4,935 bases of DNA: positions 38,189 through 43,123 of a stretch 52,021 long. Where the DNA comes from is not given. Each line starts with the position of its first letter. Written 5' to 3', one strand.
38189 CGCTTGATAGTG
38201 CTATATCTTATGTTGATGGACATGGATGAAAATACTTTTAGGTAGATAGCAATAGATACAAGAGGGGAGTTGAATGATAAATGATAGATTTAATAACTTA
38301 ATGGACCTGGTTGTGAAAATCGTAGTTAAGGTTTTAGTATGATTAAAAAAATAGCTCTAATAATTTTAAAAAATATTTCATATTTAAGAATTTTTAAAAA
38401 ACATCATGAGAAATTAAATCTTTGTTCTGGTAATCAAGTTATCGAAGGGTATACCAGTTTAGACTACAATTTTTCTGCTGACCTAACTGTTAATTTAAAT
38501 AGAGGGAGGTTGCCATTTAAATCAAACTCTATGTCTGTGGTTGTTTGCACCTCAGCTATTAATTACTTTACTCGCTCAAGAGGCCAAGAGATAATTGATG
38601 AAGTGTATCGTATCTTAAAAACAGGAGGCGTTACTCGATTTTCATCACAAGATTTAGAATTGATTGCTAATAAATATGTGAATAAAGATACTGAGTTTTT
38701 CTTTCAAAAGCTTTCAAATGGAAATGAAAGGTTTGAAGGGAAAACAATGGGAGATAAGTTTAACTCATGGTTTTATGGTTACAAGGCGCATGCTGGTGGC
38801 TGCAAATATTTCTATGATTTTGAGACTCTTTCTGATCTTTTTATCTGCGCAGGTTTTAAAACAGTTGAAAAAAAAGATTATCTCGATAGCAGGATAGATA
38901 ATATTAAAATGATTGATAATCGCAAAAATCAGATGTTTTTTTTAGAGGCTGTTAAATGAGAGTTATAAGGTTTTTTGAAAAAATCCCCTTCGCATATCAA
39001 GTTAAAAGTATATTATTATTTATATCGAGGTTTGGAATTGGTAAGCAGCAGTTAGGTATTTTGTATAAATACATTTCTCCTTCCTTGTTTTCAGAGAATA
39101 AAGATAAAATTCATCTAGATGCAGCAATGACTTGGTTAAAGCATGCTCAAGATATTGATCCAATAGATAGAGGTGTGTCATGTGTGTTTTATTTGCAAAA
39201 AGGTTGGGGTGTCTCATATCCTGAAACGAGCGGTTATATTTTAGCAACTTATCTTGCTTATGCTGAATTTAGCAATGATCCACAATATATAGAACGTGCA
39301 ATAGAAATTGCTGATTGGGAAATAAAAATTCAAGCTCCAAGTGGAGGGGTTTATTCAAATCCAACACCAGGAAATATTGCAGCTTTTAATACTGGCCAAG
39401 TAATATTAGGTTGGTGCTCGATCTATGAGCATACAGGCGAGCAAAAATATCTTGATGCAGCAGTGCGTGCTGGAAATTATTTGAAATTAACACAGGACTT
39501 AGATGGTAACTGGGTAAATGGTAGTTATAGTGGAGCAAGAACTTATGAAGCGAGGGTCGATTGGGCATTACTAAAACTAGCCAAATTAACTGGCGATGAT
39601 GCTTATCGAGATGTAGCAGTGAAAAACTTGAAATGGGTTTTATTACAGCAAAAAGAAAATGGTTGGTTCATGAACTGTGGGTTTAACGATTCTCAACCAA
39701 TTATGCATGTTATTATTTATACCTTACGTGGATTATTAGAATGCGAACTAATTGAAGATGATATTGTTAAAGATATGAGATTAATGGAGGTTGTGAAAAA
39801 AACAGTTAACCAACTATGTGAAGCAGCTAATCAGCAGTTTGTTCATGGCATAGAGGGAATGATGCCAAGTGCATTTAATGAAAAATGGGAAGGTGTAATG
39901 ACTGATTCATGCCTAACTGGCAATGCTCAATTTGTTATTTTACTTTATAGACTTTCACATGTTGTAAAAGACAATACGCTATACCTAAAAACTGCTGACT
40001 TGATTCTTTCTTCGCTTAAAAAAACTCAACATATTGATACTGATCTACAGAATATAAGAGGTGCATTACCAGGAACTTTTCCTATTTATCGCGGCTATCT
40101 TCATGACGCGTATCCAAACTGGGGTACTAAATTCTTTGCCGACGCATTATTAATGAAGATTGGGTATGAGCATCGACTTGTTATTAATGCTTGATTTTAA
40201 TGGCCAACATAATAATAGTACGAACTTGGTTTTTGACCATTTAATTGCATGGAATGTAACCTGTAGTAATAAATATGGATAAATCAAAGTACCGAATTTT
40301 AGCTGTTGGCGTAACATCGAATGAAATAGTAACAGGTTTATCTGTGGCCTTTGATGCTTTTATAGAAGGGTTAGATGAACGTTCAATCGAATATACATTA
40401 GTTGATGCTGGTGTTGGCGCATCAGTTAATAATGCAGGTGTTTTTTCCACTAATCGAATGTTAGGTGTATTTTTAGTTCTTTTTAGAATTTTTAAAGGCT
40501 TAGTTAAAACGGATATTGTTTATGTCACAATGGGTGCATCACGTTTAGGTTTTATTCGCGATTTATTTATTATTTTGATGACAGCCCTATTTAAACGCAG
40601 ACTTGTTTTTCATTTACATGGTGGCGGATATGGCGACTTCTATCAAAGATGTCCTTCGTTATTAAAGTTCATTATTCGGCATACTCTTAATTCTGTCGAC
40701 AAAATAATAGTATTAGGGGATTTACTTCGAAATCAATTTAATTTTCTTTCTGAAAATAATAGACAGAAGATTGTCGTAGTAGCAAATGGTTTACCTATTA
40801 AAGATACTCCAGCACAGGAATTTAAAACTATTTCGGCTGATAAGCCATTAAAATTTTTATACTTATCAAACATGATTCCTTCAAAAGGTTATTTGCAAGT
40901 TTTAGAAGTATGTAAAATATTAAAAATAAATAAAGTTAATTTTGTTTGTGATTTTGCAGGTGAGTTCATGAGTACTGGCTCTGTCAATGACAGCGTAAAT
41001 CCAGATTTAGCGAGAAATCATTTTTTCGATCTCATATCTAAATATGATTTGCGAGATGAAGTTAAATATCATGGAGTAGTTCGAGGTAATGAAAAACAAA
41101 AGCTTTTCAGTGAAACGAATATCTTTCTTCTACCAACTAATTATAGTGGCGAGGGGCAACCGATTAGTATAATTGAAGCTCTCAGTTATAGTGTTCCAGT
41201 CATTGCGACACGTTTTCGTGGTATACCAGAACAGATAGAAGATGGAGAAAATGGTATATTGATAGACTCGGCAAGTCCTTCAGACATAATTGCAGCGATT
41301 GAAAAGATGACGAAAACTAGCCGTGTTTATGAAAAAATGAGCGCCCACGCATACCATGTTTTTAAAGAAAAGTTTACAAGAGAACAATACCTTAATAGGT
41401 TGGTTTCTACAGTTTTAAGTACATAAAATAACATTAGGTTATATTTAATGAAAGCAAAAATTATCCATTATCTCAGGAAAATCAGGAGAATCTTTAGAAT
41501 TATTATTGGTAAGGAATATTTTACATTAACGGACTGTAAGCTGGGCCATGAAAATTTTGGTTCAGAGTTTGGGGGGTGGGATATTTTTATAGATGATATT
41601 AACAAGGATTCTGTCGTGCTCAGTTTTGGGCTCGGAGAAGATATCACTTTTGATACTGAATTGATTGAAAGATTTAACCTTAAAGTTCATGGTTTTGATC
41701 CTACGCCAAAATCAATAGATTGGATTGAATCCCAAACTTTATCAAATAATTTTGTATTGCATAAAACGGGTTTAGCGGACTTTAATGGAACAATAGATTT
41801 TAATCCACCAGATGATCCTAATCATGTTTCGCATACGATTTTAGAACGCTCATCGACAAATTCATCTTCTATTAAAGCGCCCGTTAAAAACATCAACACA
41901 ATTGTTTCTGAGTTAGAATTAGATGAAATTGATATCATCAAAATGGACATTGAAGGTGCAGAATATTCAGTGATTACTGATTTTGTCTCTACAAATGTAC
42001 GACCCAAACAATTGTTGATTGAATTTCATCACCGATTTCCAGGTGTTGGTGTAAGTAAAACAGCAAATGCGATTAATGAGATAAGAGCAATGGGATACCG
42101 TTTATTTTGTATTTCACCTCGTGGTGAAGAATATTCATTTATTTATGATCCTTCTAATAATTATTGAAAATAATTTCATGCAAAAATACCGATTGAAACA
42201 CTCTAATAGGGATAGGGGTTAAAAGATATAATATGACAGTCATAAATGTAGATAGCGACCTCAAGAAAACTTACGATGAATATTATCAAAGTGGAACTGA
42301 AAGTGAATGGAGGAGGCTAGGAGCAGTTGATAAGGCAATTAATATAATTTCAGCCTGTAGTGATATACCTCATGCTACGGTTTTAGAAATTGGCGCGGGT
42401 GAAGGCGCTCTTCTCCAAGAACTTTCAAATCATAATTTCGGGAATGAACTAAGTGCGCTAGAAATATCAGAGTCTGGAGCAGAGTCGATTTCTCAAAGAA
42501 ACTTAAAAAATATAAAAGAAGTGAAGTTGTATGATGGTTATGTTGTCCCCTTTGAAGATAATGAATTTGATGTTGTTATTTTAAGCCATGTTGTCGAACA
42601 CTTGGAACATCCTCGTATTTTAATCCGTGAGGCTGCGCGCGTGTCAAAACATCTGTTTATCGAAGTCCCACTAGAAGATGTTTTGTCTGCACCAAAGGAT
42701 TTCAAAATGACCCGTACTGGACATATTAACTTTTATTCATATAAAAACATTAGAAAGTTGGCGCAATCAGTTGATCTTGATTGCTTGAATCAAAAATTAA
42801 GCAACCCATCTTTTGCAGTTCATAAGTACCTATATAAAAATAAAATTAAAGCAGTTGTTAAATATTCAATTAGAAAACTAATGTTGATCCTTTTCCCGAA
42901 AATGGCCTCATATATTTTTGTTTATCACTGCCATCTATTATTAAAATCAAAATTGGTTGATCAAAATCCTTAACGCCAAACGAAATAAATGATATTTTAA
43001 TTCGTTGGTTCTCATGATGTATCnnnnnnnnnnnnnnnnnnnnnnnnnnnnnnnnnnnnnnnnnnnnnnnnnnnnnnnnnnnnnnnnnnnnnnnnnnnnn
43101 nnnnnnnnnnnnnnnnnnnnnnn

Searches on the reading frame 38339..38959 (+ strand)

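Call 7: search_protein_families(library=pfam, proteins=[window:38339-38959:+], max_evalue=0.01)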
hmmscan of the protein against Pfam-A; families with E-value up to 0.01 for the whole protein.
window:38339-38959:+ (206 aa): 3 families
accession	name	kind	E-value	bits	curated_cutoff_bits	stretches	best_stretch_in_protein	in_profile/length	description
PF08241.18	Methyltransf_11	-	1e-05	26.5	21.2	1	57-98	53-92/95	Methyltransferase domain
PF13649.12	Methyltransf_25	-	5.3e-05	24.3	27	1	57-97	57-97/97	Methyltransferase domain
PF01209.24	Ubie_methyltran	-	0.00011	22.1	20.1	1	53-180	105-220/233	ubiE/COQ5 methyltransferase family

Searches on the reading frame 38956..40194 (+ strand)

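Call 7: search_protein_families(library=pfam, proteins=[window:38956-40194:+], max_evalue=0.01)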
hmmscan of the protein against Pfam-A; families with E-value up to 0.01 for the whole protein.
window:38956-40194:+ (412 aa): 9 families
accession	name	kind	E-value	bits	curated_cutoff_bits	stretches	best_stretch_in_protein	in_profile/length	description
PF07944.18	Beta-AFase-like_GH127_cat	-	3.4e-08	33.3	24.9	1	91-240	96-212/376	Beta-L-arabinofuranosidase, GH127 catalytic domain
PF03663.20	Glyco_hydro_76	-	6.2e-08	33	25.9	1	96-175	162-250/366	Glycosyl hydrolase family 76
PF06662.19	C5-epim_C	-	1.2e-06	28.6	23.3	1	120-181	6-66/188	D-glucuronyl C5-epimerase C-terminus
PF05147.19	LANC_like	-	4.4e-06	26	23.2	0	204-245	277-316/350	Lanthionine synthetase C-like protein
PF07470.19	Glyco_hydro_88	-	0.00041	19.9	26.6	0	91-175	30-105/352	Glycosyl Hydrolase Family 88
PF13243.12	SQHop_cyclase_C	-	0.0026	17.3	26.1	1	99-245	148-291/319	Squalene-hopene cyclase C-terminal domain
PF06917.19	Pectate_lyase_2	-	0.006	15.7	26.6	0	78-209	338-468/491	Periplasmic pectate lyase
PF09492.16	Pec_lyase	-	0.0064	16.2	22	0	153-201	48-95/292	Pectic acid lyase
PF00759.25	Glyco_hydro_9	-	0.0089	15.8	27.7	0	163-343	176-352/444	Glycosyl hydrolase family 9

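Call 12: search_protein_families(library=ncbifam, proteins=[window:38956-40194:+], max_evalue=0.01)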
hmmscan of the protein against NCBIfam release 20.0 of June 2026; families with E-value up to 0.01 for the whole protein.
window:38956-40194:+ (412 aa): 2 families
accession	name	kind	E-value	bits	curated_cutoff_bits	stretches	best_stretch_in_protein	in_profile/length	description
TIGR03897.1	lanti_2_LanM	subfamily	0.00041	18.2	304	0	149-226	701-785/932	type 2 lanthipeptide synthetase LanM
TIGR02474.1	pec_lyase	equivalog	0.0009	18.9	189.8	0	151-190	52-91/295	pectate lyase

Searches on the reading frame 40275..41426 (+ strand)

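Call 12: search_protein_families(library=ncbifam, proteins=[window:40275-41426:+], max_evalue=0.01)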
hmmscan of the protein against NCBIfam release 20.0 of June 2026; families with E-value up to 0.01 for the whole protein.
window:40275-41426:+ (383 aa): 31 families (the best 25 are shown)
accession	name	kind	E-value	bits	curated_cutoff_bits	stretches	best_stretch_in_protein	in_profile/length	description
NF041876.1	EPS_EpsE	equivalog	7.1e-22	78.2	400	1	150-370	172-383/389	exopolysaccharide biosynthesis GT4 family glycosyltransferase EpsE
NF041010.1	glycosy_Agl16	equivalog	4.3e-14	52.1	575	1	128-362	121-331/352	glycosylation protein Agl16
TIGR04005.1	wcaL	equivalog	5.2e-14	51.9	537.6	1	163-369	196-388/406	colanic acid biosynthesis glycosyltransferase WcaL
TIGR03999.1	thiol_BshA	equivalog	1.6e-13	50.3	273.7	1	130-375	134-365/375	N-acetyl-alpha-D-glucosaminyl L-malate synthase BshA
TIGR03088.1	stp2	hypoth_equivalog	3.8e-12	45.9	409.05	1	275-373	267-363/374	TIGR03088 family PEP-CTERM/XrtA system glycosyltransferase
NF047684.1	TeichurnBiosyTuaC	equivalog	1.8e-11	43.6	550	1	257-376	266-382/391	teichuronic acid biosynthesis protein TuaC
NF038229.1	Glyco4_Geo_Pelo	equivalog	1.9e-11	43.6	400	1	131-375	100-328/338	GPMC system family 4 glycosyltransferase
NF038295.1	EPS_HpsP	equivalog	9.2e-11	41.3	550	1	182-370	199-374/388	hormogonium polysaccharide biosynthesis glycosyltransferase HpsP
TIGR02470.1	sucr_synth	equivalog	5.8e-10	37.9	810.4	1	248-378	606-743/784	sucrose synthase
NF047880.1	glyco_SdgA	exception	1.4e-09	37.1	800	1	248-369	359-476/488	serine-aspartate repeat adhesin O-glycosyltransferase SdgA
NF046085.1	XrtY_assoc_Gly1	equivalog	5.1e-09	35.5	400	1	162-376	180-377/387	XrtY-associated glycosyltransferase XYAG1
TIGR03449.1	mycothiol_MshA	equivalog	1.5e-08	33.9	462.5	1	248-371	271-391/406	D-inositol-3-phosphate glycosyltransferase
TIGR02149.1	glgA_Coryne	subfamily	3.8e-08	32.9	302.4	1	134-371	138-378/391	glycogen synthase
NF007396.0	PRK09922.1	equivalog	4.4e-08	32.4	385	1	163-380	157-355/361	lipopolysaccharide 1,6-galactosyltransferase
TIGR04063.1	stp3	hypoth_equivalog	2.9e-06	26.4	442.05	1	252-367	261-379/397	TIGR04063 family PEP-CTERM/XrtA system glycosyltransferase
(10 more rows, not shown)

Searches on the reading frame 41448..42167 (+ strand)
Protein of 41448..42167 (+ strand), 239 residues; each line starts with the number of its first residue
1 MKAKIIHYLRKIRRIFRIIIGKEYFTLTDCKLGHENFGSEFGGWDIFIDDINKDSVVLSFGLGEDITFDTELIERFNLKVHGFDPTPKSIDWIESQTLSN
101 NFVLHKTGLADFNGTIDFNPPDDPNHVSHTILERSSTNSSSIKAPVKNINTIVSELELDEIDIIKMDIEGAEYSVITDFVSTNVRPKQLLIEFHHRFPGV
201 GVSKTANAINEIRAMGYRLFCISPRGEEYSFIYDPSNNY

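Call 12: search_protein_families(library=ncbifam, proteins=[window:41448-42167:+], max_evalue=0.01)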
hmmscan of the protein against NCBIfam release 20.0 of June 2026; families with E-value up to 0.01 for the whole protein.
window:41448-42167:+ (239 aa): 1 family
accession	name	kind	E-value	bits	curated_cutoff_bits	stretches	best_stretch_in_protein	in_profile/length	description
TIGR01444.1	fkbM_fam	subfamily_domain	3.8e-16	59.8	37.7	1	78-194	23-143/143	FkbM family methyltransferase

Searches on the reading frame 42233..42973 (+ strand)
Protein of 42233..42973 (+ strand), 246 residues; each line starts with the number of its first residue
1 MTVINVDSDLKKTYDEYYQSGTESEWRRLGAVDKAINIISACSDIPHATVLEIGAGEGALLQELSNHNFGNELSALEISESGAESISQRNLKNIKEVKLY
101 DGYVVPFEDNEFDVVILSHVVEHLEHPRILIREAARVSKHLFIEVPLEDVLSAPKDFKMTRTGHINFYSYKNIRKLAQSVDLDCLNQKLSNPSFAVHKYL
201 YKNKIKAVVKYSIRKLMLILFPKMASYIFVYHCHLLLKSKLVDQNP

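Call 12: search_protein_families(library=ncbifam, proteins=[window:42233-42973:+], max_evalue=0.01)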
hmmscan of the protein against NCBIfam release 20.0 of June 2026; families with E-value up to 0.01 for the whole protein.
window:42233-42973:+ (246 aa): 23 families
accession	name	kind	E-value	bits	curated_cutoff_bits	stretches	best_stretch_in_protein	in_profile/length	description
TIGR02081.1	metW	equivalog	2.5e-12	46.7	189.5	1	46-146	13-110/194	methionine biosynthesis protein MetW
NF041255.1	mycofact_MftM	equivalog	2e-09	37.2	200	1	45-180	138-269/289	mycofactocin oligosaccharide methyltransferase MftM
TIGR02072.1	BioC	equivalog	2.9e-07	30.6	184.95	1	44-140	32-126/244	malonyl-ACP O-methyltransferase BioC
TIGR04074.1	bacter_Hen1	equivalog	6.4e-07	28.2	340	1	36-131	272-375/462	3' terminal RNA ribose 2'-O-methyltransferase Hen1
NF045667.1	MTase_DVU1556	equivalog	8.7e-07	28.6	155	1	28-139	4-112/213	DVU_1556 family methyltransferase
TIGR01983.1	UbiG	equivalog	3.2e-06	26.6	102.95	1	43-138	46-143/228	bifunctional 2-polyprenyl-6-hydroxyphenol methylase/3-demethylubiquinol 3-O-methyltransferase UbiG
NF001241.0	PRK00216.1-2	equivalog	9.5e-06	25.4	327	1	20-139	33-140/231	demethylmenaquinone methyltransferase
NF045882.1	PLipidMtase_Leg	equivalog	1.4e-05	25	390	1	36-139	33-136/207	phospholipid N-methyltransferase PmtA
NF041675.1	sarc_dimgly_tmase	equivalog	2.8e-05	24.2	550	1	46-140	66-163/278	sarcosine/dimethylglycine N-methyltransferase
NF000499.2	Erm23S_rRNA_broad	equivalog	3.8e-05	23.2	212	1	36-92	12-69/244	23S ribosomal RNA methyltransferase Erm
NF004452.0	PRK05785.1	equivalog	4.4e-05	23.1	207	1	23-142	34-141/228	hypothetical protein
TIGR01934.1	MenG_MenH_UbiE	subfamily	0.0001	21.7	158.35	1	9-148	7-143/223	ubiquinone/menaquinone biosynthesis methyltransferase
TIGR00755.1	ksgA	equivalog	0.00025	20.5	171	1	37-113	20-93/256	16S rRNA (adenine(1518)-N(6)/adenine(1519)-N(6))-dimethyltransferase RsmA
NF043040.1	corrin_prot_MT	hypoth_equivalog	0.00052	19.5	180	1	29-125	24-124/216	corrinoid protein-associated methyltransferase CpaM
TIGR03587.1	Pse_Me-ase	hypoth_equivalog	0.00063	19.9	112.05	1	40-129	39-122/204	pseudaminic acid biosynthesis-associated methylase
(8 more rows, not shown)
